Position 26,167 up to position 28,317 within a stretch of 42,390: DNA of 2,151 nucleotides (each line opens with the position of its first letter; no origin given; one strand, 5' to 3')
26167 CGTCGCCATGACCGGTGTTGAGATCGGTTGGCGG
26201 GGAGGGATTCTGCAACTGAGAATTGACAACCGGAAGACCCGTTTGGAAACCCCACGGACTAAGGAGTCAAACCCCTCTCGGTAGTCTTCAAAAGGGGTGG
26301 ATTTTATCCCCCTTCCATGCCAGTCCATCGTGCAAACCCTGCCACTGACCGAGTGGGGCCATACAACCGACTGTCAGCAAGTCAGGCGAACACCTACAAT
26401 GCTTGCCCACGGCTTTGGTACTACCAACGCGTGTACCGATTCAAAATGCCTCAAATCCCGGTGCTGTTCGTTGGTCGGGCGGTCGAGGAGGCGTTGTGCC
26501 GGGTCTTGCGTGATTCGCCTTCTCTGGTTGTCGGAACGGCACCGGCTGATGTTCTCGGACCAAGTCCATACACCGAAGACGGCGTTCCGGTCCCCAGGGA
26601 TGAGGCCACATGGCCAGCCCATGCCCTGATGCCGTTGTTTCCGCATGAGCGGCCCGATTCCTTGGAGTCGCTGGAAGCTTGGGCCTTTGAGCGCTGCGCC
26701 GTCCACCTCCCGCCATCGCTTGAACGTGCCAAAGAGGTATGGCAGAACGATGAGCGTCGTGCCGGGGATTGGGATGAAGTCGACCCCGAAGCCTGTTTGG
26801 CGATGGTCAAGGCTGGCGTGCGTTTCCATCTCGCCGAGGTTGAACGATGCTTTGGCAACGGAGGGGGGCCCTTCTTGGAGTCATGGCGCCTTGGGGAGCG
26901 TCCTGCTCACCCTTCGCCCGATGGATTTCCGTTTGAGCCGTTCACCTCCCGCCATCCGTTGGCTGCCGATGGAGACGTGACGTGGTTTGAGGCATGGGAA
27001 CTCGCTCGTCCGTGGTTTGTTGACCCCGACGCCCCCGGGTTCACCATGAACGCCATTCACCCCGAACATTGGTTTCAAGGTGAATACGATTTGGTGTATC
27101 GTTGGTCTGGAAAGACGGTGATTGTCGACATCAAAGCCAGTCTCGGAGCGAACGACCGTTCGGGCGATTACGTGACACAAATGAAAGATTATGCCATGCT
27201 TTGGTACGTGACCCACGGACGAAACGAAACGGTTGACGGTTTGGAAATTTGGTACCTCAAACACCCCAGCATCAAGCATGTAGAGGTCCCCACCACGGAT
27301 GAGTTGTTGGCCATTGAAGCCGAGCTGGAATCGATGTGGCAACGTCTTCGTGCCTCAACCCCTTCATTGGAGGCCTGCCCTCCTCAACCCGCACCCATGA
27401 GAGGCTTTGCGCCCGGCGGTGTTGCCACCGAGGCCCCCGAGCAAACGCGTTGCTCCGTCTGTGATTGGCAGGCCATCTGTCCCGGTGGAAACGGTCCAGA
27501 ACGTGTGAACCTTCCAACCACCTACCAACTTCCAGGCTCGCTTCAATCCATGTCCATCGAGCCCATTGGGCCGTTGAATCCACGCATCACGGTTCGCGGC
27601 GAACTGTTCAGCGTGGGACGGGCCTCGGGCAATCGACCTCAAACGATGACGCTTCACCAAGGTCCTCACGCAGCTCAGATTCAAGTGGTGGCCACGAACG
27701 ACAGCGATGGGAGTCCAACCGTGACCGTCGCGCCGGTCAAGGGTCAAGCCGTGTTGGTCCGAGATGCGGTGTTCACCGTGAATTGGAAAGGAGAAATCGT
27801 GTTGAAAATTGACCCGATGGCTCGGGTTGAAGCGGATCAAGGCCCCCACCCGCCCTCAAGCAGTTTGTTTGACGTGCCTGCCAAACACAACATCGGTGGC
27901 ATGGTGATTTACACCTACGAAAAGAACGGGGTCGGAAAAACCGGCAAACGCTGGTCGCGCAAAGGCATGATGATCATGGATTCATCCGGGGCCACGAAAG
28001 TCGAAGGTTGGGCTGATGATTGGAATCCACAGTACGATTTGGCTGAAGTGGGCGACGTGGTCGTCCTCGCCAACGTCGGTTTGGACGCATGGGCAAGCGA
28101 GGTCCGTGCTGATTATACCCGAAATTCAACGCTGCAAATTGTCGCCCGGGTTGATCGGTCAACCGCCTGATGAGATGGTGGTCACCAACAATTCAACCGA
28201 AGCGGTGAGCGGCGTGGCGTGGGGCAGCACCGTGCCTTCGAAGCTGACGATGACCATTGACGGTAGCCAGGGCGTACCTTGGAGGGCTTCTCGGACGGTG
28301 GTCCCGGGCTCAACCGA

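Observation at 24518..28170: Tandem paralogous Fe-S Cas4/Exo5-like nuclease::double-OB fusion proteins: a candidate two-subunit ssDNA nuclease with no known partner genes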

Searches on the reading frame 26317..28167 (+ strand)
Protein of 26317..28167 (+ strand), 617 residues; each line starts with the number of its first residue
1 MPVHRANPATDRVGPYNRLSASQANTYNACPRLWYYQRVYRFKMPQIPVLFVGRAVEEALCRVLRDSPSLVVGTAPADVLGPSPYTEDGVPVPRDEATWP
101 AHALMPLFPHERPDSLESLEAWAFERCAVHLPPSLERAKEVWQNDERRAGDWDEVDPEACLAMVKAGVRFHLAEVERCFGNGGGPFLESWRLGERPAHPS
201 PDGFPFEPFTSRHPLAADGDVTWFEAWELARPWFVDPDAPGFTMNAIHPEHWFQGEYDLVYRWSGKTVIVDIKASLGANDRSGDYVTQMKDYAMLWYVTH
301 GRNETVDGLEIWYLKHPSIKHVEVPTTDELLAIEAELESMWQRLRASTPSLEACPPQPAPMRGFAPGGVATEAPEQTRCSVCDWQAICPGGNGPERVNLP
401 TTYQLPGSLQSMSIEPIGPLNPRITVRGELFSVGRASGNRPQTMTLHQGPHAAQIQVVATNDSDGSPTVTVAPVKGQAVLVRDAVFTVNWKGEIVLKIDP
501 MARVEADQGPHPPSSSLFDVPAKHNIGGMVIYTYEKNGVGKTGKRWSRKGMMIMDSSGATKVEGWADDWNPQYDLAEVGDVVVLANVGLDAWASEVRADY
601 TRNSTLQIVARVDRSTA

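Call 5: search_protein_families(library=pfam, proteins=[window:26317-28167:+], max_evalue=1)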
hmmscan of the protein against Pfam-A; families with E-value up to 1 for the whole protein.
window:26317-28167:+ (617 aa): 1 family
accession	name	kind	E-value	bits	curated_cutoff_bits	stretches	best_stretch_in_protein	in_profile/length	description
PF12705.13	PDDEXK_1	-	7.1e-13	49.5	22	2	253-389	124-247/247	PD-(D/E)XK nuclease superfamily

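Call 6: search_protein_families(library=ncbifam, proteins=[window:26317-28167:+], max_evalue=1)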
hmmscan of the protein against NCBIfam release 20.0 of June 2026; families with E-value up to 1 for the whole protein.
window:26317-28167:+ (617 aa): 1 family
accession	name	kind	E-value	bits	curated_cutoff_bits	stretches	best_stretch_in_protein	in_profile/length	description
TIGR00372.1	cas4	equivalog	0.00037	20.4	65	1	21-66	3-48/180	CRISPR-associated protein Cas4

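Call 8: search_solved_structures(query=window:26317-28167:+, max_evalue=10)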
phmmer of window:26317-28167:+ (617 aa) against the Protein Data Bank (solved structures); distinct sequences matched with E-value up to 10: 5.
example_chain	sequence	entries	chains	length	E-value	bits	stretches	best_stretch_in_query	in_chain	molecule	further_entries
8jzk_A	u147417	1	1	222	0.17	13.3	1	22-113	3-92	glutathione transferase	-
2m6o_A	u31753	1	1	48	0.23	12.9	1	365-396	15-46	Uncharacterized protein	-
8hvr_G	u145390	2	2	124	0.82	11.1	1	365-397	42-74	RNA polymerase-binding protein RbpA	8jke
8dy7_G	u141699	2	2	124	0.94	10.9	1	365-396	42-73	RNA polymerase-binding protein RbpA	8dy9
4g6v_A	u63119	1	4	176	1.4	10.4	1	414-493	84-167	Adhesin/hemolysin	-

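Call 12: find_homologous_proteins(query=window:26317-28167:+)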
Query window:26317-28167:+ (617 aa): 469 proteins with E <= 0.001 among 8000 candidates; the best 120 are listed.
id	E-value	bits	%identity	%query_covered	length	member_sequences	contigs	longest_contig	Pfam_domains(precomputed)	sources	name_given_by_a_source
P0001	0.0e+0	1394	95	100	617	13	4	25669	PF12705.14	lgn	-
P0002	0.0e+0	1150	78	100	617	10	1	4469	PF12705.14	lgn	-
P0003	0.0e+0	1026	70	100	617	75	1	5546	PF12705.14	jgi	-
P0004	0.0e+0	1024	70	100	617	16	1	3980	PF12705.14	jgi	jgi:hypothetical protein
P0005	0.0e+0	1015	69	100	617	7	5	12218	PF12705.14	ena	-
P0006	0.0e+0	1015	69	100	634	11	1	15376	PF12705.14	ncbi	-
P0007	1.6e-297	1006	69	100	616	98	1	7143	PF12705.14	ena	-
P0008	2.8e-296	1002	68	100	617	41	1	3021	PF12705.14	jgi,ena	-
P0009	1.7e-291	986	68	100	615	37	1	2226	PF12705.14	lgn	-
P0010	2.2e-291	986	67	100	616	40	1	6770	PF12705.14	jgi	-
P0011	7.3e-289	978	66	100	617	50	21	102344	PF12705.14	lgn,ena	-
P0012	1.6e-288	977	67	100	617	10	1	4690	PF12705.14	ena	-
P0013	3.3e-288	976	65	100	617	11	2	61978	PF12705.14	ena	-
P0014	4.3e-288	975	66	100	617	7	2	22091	PF12705.14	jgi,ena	-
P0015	6.6e-288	975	67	100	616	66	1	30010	PF12705.14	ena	-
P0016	3.6e-287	972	66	100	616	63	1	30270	PF12705.14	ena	-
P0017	1.1e-286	970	66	100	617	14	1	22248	PF12705.14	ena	-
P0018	3.8e-285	965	65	100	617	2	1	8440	PF12705.14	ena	-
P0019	4.0e-285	965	66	100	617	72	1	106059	PF12705.14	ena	-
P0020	5.5e-285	965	66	100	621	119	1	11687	PF12705.14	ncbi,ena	-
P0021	7.3e-285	965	66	100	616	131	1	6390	PF12705.14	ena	-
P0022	3.7e-284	962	65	100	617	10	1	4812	PF12705.14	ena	-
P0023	1.2e-283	961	65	100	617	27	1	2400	PF12705.14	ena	-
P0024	1.3e-283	960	65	100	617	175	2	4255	PF12705.14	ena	-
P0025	2.9e-283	959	65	100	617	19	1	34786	PF12705.14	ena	-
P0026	1.5e-281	954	66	99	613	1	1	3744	PF12705.14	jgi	-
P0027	3.6e-280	949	65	100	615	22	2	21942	PF12705.14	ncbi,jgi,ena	-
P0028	7.3e-280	948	64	100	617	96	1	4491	PF12705.14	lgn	-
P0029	2.0e-275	933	63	100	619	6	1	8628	PF12705.14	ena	-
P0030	1.7e-274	930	63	100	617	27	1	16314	PF12705.14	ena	-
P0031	1.2e-254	865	59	100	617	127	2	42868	PF12705.14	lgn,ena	-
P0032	2.9e-254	863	67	69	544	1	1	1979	PF12705.14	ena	-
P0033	2.4e-248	844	58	100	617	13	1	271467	PF12705.14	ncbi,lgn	-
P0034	1.3e-247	841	57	100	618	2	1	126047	PF12705.14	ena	-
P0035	7.9e-247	839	59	100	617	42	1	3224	PF12705.14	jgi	-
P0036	8.0e-247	839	58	100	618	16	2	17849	PF12705.14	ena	-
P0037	2.0e-246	838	57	100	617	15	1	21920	PF12705.14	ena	-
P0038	6.3e-245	833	58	100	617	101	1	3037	PF12705.14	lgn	-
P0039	1.0e-240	819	57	100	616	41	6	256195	PF12705.14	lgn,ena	-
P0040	1.8e-230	785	55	100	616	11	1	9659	PF12705.14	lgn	-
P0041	6.9e-226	770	54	100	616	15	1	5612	PF12705.14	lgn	-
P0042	2.3e-225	768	53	100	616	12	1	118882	PF12705.14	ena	-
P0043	4.6e-223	760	54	100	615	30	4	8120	PF12705.14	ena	-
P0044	6.2e-223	760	54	100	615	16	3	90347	PF12705.14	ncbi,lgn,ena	-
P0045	6.0e-222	757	54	100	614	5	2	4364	PF12705.14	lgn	-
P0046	4.8e-221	754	53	100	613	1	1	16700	PF12705.14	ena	-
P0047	7.2e-221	753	54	100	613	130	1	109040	PF12705.14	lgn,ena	-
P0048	1.3e-220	752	53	100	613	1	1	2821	PF12705.14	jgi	-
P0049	1.4e-220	752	53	100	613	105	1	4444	PF12705.14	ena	-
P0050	6.2e-220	750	53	100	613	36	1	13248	PF12705.14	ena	-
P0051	6.7e-220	750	54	100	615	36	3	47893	PF12705.14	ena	-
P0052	7.1e-220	750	53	100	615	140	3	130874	PF12705.14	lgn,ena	-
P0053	1.7e-218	745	52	100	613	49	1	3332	PF12705.14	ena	-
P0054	1.2e-217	742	52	100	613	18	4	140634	PF12705.14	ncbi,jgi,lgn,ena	jgi:hypothetical protein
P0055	1.9e-217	742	52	100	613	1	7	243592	PF12705.14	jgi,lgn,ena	-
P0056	3.3e-217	741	52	100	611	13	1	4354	PF12705.14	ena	-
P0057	6.9e-217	740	53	100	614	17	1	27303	PF12705.14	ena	-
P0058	1.3e-216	739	52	100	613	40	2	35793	PF12705.14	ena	-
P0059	1.8e-216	739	52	100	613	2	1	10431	PF12705.14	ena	-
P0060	2.8e-216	738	52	100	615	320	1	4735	PF12705.14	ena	-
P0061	3.1e-216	738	53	100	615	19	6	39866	PF12705.14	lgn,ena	-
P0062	5.0e-216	737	52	100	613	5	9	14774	PF12705.14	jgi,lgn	jgi:hypothetical protein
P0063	1.5e-215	736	53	100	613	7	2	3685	PF12705.14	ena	-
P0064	3.0e-215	735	52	100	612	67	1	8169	PF12705.14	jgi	jgi:CRISPR/Cas system-associated exonuclease Cas4 (RecB family)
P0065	5.0e-215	734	51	99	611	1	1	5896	PF12705.14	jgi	-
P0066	1.6e-214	732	51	99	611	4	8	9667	PF12705.14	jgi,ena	jgi:CRISPR/Cas system-associated exonuclease Cas4 (RecB family)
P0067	6.5e-214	730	52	100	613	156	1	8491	PF12705.14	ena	-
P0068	8.3e-214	730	51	100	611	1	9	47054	PF12705.14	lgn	-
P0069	1.9e-213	729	50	99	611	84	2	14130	PF12705.14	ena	-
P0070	1.5e-212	726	51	99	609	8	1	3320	PF12705.14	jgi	-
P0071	2.3e-212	725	51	99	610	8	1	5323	PF12705.14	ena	-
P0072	1.4e-211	722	51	99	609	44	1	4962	PF12705.14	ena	-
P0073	2.1e-211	722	51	100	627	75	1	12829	PF12705.14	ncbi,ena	-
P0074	1.8e-210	719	50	99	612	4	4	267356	PF12705.14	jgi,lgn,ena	-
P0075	7.0e-210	717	49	99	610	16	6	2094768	PF12705.14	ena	-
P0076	5.3e-206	704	49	99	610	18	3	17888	PF12705.14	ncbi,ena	-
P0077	1.0e-205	703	49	99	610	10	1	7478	PF12705.14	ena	-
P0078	5.2e-205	701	49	99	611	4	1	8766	PF12705.14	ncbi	-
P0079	2.4e-204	699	49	99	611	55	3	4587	PF12705.14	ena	-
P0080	5.0e-204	697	48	99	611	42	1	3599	PF12705.14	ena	-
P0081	1.0e-203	696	48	99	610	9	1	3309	PF12705.14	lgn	-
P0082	2.0e-203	695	66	74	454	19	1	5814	PF12705.14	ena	-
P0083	2.1e-203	695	48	99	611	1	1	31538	PF12705.14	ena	-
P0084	5.4e-199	681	47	99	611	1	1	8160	PF12705.14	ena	-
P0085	6.5e-199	681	47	99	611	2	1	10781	PF12705.14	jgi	jgi:hypothetical protein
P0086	1.2e-198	680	47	99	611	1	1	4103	PF12705.14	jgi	-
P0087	1.3e-198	680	47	99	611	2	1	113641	PF12705.14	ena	-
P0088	1.5e-198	679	47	99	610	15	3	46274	PF12705.14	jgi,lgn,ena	jgi:hypothetical protein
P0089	2.8e-198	678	47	99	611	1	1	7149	PF12705.14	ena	-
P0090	4.7e-198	678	47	99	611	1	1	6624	PF12705.14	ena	-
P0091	5.3e-198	678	47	99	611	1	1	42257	PF12705.14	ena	-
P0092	6.2e-198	677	47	99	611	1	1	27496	PF12705.14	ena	-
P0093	8.0e-198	677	47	99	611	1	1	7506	PF12705.14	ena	-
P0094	8.1e-198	677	47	99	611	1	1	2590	PF12705.14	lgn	-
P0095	9.7e-198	677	47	99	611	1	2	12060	PF12705.14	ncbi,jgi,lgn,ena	-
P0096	1.0e-197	677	47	99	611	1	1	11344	PF12705.14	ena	-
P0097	1.2e-197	676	47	99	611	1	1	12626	PF12705.14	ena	-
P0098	1.2e-197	676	47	99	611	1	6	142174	PF12705.14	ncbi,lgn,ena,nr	ncbi:MAG: PD-(D/E)XK nuclease family protein [Candidatus Poseidoniaceae archaeon]|nr:PD-(D/E)XK nucl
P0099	1.2e-197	676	47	99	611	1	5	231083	PF12705.14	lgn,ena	-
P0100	1.3e-197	676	47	99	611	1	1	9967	PF12705.14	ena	-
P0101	1.4e-197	676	47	99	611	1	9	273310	PF12705.14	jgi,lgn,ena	jgi:hypothetical protein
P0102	1.5e-197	676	47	99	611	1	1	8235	PF12705.14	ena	-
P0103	1.6e-197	676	47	99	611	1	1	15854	PF12705.14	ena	-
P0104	1.8e-197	676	47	99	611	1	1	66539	PF12705.14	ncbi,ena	-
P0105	1.8e-197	676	47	99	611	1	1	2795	PF12705.14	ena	-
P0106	2.0e-197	676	47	99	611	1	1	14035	PF12705.14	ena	-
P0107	2.3e-197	675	47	99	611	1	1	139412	PF12705.14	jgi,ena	-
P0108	2.3e-197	675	47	99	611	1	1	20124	PF12705.14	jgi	jgi:hypothetical protein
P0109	2.4e-197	675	47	99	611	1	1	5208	PF12705.14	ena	-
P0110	3.2e-197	675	47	99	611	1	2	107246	PF12705.14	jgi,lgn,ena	jgi:hypothetical protein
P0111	3.8e-197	675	47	99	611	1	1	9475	PF12705.14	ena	-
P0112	4.8e-197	674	47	99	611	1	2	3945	PF12705.14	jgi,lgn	jgi:hypothetical protein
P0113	1.4e-196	673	47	99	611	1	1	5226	PF12705.14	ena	-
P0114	1.8e-196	672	47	99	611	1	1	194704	PF12705.14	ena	-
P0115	1.8e-196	672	47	99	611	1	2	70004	PF12705.14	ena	-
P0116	8.5e-196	670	49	99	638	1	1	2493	PF12705.14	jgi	-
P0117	1.0e-195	670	51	93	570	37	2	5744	PF12705.14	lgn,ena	-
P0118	1.6e-195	669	46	99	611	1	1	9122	PF12705.14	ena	-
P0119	1.6e-195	669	47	99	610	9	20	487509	PF12705.14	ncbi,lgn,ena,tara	tara:strand:+ start:15768 stop:17600 length:1833 start_codon:yes stop_codon:yes gene_type:complete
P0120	3.1e-195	668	49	99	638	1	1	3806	PF12705.14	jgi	-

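Call 18: find_encoding_contigs(protein=P0119, flank=10000, max_places=3)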
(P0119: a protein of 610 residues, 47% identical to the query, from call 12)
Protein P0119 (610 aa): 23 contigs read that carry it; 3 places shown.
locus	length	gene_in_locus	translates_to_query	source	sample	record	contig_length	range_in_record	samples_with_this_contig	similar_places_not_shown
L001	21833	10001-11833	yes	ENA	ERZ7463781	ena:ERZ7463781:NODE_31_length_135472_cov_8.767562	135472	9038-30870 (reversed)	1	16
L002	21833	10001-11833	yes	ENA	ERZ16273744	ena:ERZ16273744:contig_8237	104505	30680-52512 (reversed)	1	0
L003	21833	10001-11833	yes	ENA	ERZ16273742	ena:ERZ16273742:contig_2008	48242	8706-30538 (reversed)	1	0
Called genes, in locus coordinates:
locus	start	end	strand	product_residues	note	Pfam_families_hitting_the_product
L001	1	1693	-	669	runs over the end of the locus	PF02518:HATPase_c, PF13589:HATPase_c_3, PF01119:DNA_mis_repair, PF08676:MutL_C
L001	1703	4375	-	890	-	PF01624:MutS_I, PF05188:MutS_II, PF05192:MutS_III, PF05190:MutS_IV, PF00488:MutS_V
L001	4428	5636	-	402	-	-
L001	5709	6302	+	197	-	PF00252:Ribosomal_L16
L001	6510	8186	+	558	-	PF00037:Fer4, PF12837:Fer4_6 (weak), PF03193:RsgA_GTPase (faint), PF02463:SMC_N, PF13191:AAA_16 (faint), PF00005:ABC_tran, PF13304:AAA_21 (weak), PF00005:ABC_tran, +4 more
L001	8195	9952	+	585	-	PF12705:PDDEXK_1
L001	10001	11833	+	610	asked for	PF12705:PDDEXK_1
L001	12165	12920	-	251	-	PF09754:PAC2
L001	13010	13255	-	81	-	PF04135:Nop10p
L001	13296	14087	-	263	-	PF00575:S1 (weak), PF07541:EIF_2_alpha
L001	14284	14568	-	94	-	PF00935:Ribosomal_L44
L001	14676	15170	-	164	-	-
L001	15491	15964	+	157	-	-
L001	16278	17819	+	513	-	PF13522:GATase_6, PF13537:GATase_7, PF00156:Pribosyltran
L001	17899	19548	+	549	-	-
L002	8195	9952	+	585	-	PF12705:PDDEXK_1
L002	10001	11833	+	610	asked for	PF12705:PDDEXK_1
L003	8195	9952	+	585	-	PF12705:PDDEXK_1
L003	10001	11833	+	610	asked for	PF12705:PDDEXK_1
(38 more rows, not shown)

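Call 19: find_encoding_contigs(protein=P0075, flank=10000, max_places=2)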
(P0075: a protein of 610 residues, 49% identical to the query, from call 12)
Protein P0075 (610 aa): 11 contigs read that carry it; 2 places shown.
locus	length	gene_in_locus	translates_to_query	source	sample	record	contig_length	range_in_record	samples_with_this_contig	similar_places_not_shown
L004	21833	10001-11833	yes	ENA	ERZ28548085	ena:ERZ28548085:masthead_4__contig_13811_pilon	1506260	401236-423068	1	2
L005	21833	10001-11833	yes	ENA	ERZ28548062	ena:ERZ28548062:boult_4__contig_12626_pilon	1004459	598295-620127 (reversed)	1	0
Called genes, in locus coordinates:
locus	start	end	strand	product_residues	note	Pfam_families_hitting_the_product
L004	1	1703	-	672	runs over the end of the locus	PF02518:HATPase_c, PF13589:HATPase_c_3, PF01119:DNA_mis_repair, PF08676:MutL_C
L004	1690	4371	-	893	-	PF01624:MutS_I, PF05188:MutS_II, PF05192:MutS_III, PF05190:MutS_IV, PF00488:MutS_V, PF27441:MutS_C (weak)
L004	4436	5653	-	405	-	-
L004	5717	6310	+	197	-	PF00252:Ribosomal_L16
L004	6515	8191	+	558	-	PF00037:Fer4, PF12837:Fer4_6 (weak), PF03193:RsgA_GTPase (faint), PF03215:Rad17 (faint), PF02463:SMC_N, PF13191:AAA_16 (faint), PF00005:ABC_tran, PF00005:ABC_tran, +4 more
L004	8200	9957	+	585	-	PF12705:PDDEXK_1 (weak)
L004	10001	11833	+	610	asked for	PF12705:PDDEXK_1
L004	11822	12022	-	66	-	PF02597:ThiS (weak)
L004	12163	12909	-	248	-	PF09754:PAC2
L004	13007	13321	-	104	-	PF04135:Nop10p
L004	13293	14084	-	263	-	PF00575:S1 (weak), PF07541:EIF_2_alpha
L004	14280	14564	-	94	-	PF00935:Ribosomal_L44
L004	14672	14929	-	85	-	-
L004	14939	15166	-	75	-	-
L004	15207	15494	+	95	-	-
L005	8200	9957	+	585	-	PF12705:PDDEXK_1 (weak)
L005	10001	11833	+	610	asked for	PF12705:PDDEXK_1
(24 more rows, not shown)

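Call 26: search_solved_structures(query=A1, max_evalue=10, show_alignments=3)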
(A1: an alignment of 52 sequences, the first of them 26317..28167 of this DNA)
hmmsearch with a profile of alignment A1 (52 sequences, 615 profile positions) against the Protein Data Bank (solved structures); distinct sequences matched with E-value up to 10: 5.
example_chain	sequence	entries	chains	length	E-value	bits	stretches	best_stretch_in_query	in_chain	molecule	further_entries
8aa9_A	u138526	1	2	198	0.00028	22.7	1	524-587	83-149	Replication factor A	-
8aas_A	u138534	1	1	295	0.00056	21.7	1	524-587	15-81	Replication factor A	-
8aaj_A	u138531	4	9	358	0.00064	21.5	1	524-587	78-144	Replication factor A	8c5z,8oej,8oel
4r5q_A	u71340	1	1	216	0.13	13.9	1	15-71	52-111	CRISPR-associated exonuclease, Cas4 family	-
8a82_A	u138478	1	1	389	1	11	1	265-338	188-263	Cupin_8 domain-containing protein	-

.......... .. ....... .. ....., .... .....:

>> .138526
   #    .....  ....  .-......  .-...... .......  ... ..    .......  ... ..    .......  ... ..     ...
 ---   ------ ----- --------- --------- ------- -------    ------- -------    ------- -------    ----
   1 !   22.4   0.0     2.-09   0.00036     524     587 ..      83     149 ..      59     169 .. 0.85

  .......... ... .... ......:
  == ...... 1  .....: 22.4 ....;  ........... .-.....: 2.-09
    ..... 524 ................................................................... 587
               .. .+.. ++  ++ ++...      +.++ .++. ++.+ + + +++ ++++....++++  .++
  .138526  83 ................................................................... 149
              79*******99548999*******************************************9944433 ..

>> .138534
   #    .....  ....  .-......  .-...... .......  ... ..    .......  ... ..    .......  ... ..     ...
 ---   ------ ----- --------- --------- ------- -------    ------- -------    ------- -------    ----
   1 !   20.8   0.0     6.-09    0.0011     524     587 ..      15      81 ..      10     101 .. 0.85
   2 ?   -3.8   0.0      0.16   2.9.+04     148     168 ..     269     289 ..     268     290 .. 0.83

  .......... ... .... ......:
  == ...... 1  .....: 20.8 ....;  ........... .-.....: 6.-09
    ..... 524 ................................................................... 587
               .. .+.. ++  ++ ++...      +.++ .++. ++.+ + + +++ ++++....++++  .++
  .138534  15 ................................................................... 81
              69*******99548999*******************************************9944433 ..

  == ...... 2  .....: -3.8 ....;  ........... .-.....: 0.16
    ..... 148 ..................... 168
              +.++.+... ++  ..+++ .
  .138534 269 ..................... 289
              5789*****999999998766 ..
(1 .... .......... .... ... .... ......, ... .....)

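Call 27: predict_structure(alignment_id=A1)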
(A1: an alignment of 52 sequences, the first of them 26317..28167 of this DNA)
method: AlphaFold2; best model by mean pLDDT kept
length: 617 residues; sequences in the alignment: 52
mean_pLDDT: 86.0   pTM: 0.82
mean pLDDT of the five models: 86.0, 85.9, 85.4, 81.8, 80.8
residues with pLDDT >= 90: 291; 70-90: 275; 50-70: 32; < 50: 19
segments of 3 or more residues with pLDDT < 50: 242-255, 615-617
pLDDT, mean of each block of 10 residues (from residue 1): 56 65 81 85 81 91 94 92 74 83 90 96 98 94 83 94 98 98 94 76 83 92 95 79 41 62 92 89 88 86 92 95 97 91 83 85 91 86 80 83 85 91 93 76 89 89 81 90 89 89 89 85 92 85 86 92 92 91 93 84 92 59
secondary structure, 60 per line:
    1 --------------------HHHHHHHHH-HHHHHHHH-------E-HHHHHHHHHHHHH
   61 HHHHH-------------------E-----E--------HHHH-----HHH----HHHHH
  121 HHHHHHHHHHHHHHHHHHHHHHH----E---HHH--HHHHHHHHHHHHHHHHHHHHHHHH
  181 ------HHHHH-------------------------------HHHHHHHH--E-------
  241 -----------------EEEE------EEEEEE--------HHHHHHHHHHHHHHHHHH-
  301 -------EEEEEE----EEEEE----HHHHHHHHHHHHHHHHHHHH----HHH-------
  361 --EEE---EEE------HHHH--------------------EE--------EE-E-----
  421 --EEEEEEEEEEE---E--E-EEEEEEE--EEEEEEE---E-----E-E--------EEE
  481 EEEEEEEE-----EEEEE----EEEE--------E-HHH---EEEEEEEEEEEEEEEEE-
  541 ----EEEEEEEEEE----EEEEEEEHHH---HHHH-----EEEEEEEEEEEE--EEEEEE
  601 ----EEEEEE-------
elements in order: H21-29 H31-38 H48-65 H100-103 H116-143 H157-180 H187-191 H223-230 E258-261 E268-273 H282-299 E308-313 E318-322 H327-346 E363-365 E369-371 H378-381 E423-433 E442-448 E451-457 E478-488 E494-498 E503-506 E523-539 E545-554 E559-565 H572-575 E581-592 E595-600 E605-610
